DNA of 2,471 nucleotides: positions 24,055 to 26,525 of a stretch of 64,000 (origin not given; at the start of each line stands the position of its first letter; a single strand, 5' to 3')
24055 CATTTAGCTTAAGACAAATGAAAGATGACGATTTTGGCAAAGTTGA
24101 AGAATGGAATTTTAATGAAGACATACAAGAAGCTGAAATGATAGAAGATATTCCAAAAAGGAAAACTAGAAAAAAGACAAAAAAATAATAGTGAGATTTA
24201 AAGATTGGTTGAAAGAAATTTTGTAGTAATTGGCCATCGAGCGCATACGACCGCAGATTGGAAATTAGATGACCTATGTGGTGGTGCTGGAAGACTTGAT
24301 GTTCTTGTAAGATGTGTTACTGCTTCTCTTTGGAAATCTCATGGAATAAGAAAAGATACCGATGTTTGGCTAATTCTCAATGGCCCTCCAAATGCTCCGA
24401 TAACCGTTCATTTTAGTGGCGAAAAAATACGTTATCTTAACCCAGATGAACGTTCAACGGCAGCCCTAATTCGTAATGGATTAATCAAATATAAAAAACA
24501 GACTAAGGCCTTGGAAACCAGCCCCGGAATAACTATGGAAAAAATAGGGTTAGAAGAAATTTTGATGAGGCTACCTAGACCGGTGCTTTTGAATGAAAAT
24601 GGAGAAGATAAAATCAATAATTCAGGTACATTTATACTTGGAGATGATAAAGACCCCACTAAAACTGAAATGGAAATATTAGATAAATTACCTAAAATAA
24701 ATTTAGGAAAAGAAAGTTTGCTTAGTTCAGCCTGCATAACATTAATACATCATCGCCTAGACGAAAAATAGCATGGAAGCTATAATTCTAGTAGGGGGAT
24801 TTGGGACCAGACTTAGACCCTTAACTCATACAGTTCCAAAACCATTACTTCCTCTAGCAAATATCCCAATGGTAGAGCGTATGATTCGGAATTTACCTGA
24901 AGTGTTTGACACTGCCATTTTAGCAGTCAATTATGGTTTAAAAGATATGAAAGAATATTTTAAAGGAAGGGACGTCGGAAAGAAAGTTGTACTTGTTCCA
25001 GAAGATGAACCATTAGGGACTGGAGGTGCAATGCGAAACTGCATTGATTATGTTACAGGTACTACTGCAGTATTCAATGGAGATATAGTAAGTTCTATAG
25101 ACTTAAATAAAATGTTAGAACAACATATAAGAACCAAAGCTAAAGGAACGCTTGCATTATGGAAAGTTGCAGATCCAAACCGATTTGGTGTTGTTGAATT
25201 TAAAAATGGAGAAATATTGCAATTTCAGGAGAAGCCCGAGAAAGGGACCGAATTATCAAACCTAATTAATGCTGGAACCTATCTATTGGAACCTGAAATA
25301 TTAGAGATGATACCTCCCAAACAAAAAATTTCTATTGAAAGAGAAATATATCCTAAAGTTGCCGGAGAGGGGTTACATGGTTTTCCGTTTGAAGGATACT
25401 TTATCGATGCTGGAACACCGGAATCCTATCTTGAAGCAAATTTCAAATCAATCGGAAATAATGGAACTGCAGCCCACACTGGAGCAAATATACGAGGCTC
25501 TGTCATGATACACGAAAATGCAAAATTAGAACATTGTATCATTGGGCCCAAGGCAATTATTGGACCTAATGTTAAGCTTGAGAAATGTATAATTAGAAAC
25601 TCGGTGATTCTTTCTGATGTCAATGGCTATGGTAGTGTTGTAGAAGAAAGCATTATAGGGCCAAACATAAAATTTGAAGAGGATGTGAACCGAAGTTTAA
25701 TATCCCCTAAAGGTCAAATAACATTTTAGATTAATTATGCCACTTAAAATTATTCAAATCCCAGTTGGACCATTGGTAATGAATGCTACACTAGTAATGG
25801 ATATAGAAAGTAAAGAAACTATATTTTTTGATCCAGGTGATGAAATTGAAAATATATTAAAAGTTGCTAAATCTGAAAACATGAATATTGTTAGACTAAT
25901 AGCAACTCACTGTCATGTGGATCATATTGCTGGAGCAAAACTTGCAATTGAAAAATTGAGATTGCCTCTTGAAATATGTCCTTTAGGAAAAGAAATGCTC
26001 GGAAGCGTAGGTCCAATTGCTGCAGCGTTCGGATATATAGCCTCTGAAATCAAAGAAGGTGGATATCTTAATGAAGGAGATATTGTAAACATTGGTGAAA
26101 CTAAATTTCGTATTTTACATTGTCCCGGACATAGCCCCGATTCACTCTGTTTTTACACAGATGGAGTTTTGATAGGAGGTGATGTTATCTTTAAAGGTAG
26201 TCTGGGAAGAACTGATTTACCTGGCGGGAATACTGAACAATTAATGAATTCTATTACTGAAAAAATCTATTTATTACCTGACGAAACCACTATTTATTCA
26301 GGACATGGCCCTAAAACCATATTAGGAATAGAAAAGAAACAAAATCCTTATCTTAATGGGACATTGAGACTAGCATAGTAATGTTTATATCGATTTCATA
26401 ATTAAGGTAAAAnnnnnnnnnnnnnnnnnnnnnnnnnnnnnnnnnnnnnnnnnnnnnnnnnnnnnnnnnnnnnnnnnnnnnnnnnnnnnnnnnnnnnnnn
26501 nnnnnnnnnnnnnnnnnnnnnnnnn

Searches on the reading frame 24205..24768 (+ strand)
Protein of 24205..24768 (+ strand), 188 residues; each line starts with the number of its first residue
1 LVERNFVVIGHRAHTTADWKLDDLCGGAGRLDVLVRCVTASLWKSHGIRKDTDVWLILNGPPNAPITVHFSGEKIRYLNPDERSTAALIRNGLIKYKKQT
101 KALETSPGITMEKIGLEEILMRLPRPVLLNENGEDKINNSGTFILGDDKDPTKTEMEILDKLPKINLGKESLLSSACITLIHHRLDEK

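Call 3: search_protein_families(library=pfam, proteins=[window:24205-24768:+], max_evalue=0.01)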
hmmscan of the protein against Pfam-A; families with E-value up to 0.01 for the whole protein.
window:24205-24768:+ (188 aa): 1 family
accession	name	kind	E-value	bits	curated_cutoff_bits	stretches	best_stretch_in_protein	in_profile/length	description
PF04013.17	Methyltrn_RNA_2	-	8.3e-44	150.1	25.5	1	4-187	2-195/198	Putative SAM-dependent RNA methyltransferase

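Call 4: search_protein_families(library=ncbifam, proteins=[window:24205-24768:+], max_evalue=0.01)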
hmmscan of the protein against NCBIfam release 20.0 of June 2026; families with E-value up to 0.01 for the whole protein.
window:24205-24768:+ (188 aa): 1 family
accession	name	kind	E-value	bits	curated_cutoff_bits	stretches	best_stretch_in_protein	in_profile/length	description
NF002560.0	PRK02135.1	equivalog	3.6e-54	183.3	183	1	4-187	2-196/200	tRNA (pseudouridine(54)-N(1))-methyltransferase TrmY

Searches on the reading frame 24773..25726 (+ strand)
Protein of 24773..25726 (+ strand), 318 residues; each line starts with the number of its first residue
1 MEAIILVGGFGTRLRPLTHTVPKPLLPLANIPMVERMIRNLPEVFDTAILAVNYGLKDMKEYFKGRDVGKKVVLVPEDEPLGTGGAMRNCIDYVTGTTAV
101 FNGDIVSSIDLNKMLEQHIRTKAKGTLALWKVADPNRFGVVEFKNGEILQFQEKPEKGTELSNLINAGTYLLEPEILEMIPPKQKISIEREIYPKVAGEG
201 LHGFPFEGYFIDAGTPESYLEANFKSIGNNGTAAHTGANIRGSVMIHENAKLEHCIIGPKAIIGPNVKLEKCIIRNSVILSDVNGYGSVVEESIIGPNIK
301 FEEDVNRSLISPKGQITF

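Call 3: search_protein_families(library=pfam, proteins=[window:24773-25726:+], max_evalue=0.01)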
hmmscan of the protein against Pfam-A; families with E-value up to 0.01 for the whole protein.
window:24773-25726:+ (318 aa): 5 families
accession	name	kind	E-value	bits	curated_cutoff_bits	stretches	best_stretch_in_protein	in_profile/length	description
PF00483.29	NTP_transferase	-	1.4e-38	133.3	21.2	1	3-223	2-239/245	Nucleotidyl transferase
PF12804.13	NTP_transf_3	-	7.4e-09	36.4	27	1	3-106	1-97/160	MobA-like NTP transferase domain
PF25084.1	LbH_EIF2B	-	2.8e-07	31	54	1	240-305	24-85/105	EIF2B subunit epsilon LbH domain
PF24894.1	Hexapep_GlmU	-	9.5e-05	22.9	23.3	1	242-282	39-79/104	GlmU-like, C-terminal hexapeptide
PF00132.30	Hexapep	-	0.00017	21.6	27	1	238-269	2-34/36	Bacterial transferase hexapeptide (six repeats)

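Call 4: search_protein_families(library=ncbifam, proteins=[window:24773-25726:+], max_evalue=0.01)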
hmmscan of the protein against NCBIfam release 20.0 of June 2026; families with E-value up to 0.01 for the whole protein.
window:24773-25726:+ (318 aa): 33 families (the best 25 are shown)
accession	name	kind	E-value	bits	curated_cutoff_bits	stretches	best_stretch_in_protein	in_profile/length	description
NF052502.1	man1P_GTase_Rv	exception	6.6e-62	209.4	440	1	1-304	1-310/352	mannose-1-phosphate guanylyltransferase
TIGR03992.1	Arch_glmU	subfamily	4.2e-47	160.9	292.1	2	1-225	1-226/393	bifunctional sugar-1-phosphate nucleotidylyltransferase/acetyltransferase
TIGR01208.1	rmlA_long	equivalog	2.1e-39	135.4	320.25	1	3-313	2-328/353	glucose-1-phosphate thymidylyltransferase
NF049965.1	GlMnHpPGnyltfHddC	equivalog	2.6e-36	125.3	300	1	1-220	1-215/221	D-glycero-D-manno-heptose 1-phosphate guanosyltransferase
NF041173.1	Sug_nt_acttase_Thmprot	equivalog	1.2e-29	103.5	600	1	1-298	1-307/405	bifunctional sugar-1-phosphate nucleotidylyltransferase/acetyltransferase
TIGR02091.1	glgC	equivalog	6.2e-26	91.3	424.9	3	83-227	97-260/364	glucose-1-phosphate adenylyltransferase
NF003670.0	PRK05293.1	equivalog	1.4e-24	86.7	470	1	85-306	104-340/382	glucose-1-phosphate adenylyltransferase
NF045761.1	NAMPUrTaseMurU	equivalog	3.9e-22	79.2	250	1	1-221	1-222/226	N-acetylmuramate alpha-1-phosphate uridylyltransferase MurU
NF041313.1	UDPGP_AglF_Halo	equivalog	1.8e-21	76.7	400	1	1-179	1-181/234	UTP--glucose-1-phosphate uridylyltransferase AglF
TIGR02623.1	G1P_cyt_trans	equivalog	3.7e-21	75.7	300.25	2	71-210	94-229/255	glucose-1-phosphate cytidylyltransferase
NF002772.0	PRK02862.1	equivalog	1.3e-17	63.7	537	3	97-162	118-185/429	glucose-1-phosphate adenylyltransferase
TIGR01173.1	glmU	equivalog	2e-17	63.2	366.85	1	1-179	1-179/452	bifunctional UDP-N-acetylglucosamine diphosphorylase/glucosamine-1-phosphate N-acetyltransferase GlmU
NF002023.0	PRK00844.1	subfamily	7e-17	61.3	458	1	97-163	120-189/408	glucose-1-phosphate adenylyltransferase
TIGR01207.1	rmlA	equivalog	9.2e-16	57.8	360.65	1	3-179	2-182/286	glucose-1-phosphate thymidylyltransferase RfbA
NF010940.0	PRK14360.1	equivalog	2e-15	56.3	602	1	4-184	5-188/452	bifunctional UDP-N-acetylglucosamine diphosphorylase/glucosamine-1-phosphate N-acetyltransferase GlmU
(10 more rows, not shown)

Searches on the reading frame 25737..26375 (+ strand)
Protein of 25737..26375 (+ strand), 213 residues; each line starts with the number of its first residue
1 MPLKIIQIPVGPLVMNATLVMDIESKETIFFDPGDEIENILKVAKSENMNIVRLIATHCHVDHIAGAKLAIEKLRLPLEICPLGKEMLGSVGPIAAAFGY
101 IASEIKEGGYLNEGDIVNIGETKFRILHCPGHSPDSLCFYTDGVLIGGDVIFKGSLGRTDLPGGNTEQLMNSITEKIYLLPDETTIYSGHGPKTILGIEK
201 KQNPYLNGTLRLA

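Call 3: search_protein_families(library=pfam, proteins=[window:25737-26375:+], max_evalue=0.01)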
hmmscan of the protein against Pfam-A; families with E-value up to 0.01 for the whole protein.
window:25737-26375:+ (213 aa): 1 family
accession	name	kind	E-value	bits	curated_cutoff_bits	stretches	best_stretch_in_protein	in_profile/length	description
PF00753.33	Lactamase_B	-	9.7e-20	71.8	22.7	1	15-190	6-196/196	Metallo-beta-lactamase superfamily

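Call 4: search_protein_families(library=ncbifam, proteins=[window:25737-26375:+], max_evalue=0.01)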
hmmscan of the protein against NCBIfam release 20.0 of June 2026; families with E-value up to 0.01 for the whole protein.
window:25737-26375:+ (213 aa): 16 families
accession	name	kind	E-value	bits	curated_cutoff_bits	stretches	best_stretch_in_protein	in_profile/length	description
TIGR03413.1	GSH_gloB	equivalog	8.2e-20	71.2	200.8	1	17-190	11-164/248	hydroxyacylglutathione hydrolase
NF007597.0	PRK10241.1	equivalog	7e-16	58.3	421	1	17-190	13-165/251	hydroxyacylglutathione hydrolase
NF040641.1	bifunc_ST_SDO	equivalog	1.9e-15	56.7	625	1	36-191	187-343/423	bifunctional sulfur transferase/dioxygenase Blh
NF041804.1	MBL_fold_SolJ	exception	3.6e-13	49.2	350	1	5-193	8-181/224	solanimycin biosynthesis MBL-fold hydrolase SolJ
NF012229.1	bla_class_B_core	domain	1.2e-09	38.4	100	1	36-141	37-138/139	metallo-beta-lactamase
TIGR02651.1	RNase_Z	equivalog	2.6e-05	23.4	292.95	1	20-66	22-67/302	ribonuclease Z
NF033105.1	bla_subclass_B3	equivalog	2.7e-05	23.6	240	1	53-142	64-156/257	subclass B3 metallo-beta-lactamase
NF033088.2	bla_subclass_B1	equivalog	4.5e-05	23.2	200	1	36-192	53-202/217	subclass B1 metallo-beta-lactamase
TIGR04558.1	SoxH_rel_PQQ_1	hypoth_equivalog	0.00036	19.7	300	0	116-173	141-198/285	quinoprotein relay system zinc metallohydrolase 1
NF000801.0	PRK00055.1-3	equivalog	0.00059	19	252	1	19-66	23-69/307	ribonuclease Z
NF000805.0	PRK00055.2-3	equivalog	0.00095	18.5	416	1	26-75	31-80/307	ribonuclease Z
NF040644.1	blaPAM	exception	0.0011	18.1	615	1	52-139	96-186/287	PAM family subclass B3 metallo-beta-lactamase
NF002558.0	PRK02126.1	subfamily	0.0026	16.8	315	1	23-66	24-63/345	ribonuclease Z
NF045699.1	AHLLactAiiA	equivalog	0.0028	16.9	375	0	33-68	78-113/251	quorum-quenching N-acyl homoserine lactonase AiiA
TIGR04559.1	SoxH_rel_PQQ_2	hypoth_equivalog_domain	0.0059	16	280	0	43-69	60-86/283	quinoprotein relay system zinc metallohydrolase 2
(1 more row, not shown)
